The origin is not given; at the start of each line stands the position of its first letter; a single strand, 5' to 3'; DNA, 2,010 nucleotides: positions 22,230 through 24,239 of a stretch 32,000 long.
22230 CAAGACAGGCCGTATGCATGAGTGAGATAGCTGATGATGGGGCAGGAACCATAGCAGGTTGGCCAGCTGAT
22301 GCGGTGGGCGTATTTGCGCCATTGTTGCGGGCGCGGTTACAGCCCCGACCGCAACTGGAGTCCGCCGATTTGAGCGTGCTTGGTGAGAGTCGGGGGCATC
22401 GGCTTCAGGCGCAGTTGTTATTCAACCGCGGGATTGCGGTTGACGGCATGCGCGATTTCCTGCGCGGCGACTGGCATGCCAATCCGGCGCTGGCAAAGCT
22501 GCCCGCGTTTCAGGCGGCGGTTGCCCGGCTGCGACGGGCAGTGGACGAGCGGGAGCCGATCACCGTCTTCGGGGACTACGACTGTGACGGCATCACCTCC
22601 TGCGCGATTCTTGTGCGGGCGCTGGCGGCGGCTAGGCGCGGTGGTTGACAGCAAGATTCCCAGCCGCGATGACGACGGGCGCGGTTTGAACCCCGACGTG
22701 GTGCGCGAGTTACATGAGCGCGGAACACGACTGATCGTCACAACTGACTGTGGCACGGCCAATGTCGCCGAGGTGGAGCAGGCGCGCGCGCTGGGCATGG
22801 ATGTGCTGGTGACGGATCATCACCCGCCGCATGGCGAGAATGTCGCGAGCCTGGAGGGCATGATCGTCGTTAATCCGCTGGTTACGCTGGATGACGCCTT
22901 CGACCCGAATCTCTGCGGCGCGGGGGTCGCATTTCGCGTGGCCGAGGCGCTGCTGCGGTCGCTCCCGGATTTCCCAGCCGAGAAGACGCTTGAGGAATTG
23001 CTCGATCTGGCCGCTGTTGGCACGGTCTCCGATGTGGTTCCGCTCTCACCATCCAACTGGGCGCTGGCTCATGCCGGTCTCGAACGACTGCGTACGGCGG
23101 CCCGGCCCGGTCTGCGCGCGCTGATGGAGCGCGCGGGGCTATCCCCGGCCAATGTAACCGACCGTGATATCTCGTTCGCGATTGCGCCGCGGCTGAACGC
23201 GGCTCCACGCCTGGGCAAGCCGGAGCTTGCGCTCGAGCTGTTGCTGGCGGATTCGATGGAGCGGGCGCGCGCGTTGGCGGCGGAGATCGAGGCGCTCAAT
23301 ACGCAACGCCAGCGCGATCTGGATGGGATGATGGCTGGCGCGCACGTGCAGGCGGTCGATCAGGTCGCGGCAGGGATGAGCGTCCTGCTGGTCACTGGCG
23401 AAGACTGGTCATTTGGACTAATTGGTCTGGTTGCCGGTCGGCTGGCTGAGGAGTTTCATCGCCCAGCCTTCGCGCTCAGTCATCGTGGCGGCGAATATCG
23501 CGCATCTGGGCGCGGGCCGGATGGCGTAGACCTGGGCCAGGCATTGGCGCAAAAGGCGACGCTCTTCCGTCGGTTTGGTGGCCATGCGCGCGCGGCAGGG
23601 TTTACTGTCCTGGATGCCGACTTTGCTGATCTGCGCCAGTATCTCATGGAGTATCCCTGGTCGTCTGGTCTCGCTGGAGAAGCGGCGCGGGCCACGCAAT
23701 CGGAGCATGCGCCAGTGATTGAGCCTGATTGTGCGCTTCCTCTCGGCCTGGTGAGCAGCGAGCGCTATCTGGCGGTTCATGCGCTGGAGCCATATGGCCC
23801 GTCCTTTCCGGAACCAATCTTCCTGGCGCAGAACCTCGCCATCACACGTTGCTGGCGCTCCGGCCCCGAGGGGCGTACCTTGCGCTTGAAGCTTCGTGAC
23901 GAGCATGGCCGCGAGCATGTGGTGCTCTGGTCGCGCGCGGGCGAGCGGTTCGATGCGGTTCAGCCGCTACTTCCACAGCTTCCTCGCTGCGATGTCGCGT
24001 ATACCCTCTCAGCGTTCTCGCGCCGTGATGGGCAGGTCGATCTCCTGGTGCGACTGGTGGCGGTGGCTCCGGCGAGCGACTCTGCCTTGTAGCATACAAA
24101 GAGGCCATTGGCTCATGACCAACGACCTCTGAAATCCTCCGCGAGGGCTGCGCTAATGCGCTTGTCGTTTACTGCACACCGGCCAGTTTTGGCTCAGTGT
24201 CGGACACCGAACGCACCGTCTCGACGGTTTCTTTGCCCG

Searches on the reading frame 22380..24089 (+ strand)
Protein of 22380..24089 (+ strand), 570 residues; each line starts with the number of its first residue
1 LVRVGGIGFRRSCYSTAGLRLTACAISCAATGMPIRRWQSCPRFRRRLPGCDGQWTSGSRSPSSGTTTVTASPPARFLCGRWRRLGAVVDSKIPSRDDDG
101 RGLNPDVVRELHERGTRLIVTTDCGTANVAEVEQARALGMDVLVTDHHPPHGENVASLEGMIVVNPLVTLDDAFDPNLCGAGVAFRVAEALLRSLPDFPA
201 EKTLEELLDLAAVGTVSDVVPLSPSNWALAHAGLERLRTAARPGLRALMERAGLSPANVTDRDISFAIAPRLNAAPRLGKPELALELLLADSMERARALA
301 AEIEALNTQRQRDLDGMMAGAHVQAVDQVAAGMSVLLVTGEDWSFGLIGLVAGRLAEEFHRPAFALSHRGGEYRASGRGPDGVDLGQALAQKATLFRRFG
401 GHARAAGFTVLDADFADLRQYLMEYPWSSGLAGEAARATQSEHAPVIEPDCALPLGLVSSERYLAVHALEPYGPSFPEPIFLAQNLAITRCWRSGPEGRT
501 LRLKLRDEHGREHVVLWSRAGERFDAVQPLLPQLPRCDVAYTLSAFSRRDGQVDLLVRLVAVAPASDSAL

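Call 27: search_protein_families(library=pfam, proteins=[window:22380-24089:+], max_evalue=0.001)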
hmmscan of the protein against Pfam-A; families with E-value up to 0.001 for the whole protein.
window:22380-24089:+ (570 aa): 3 families
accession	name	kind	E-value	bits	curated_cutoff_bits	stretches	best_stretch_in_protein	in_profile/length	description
PF01368.27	DHH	-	2.8e-11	44.2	28.1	1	86-215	30-125/125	DHH family, N-terminal domain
PF17768.7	RecJ_OB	-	4.1e-11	43.4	27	1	450-545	2-92/107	RecJ OB domain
PF02272.25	DHHA1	-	7.7e-10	39.6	25.9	1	334-419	3-93/102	DHHA1 domain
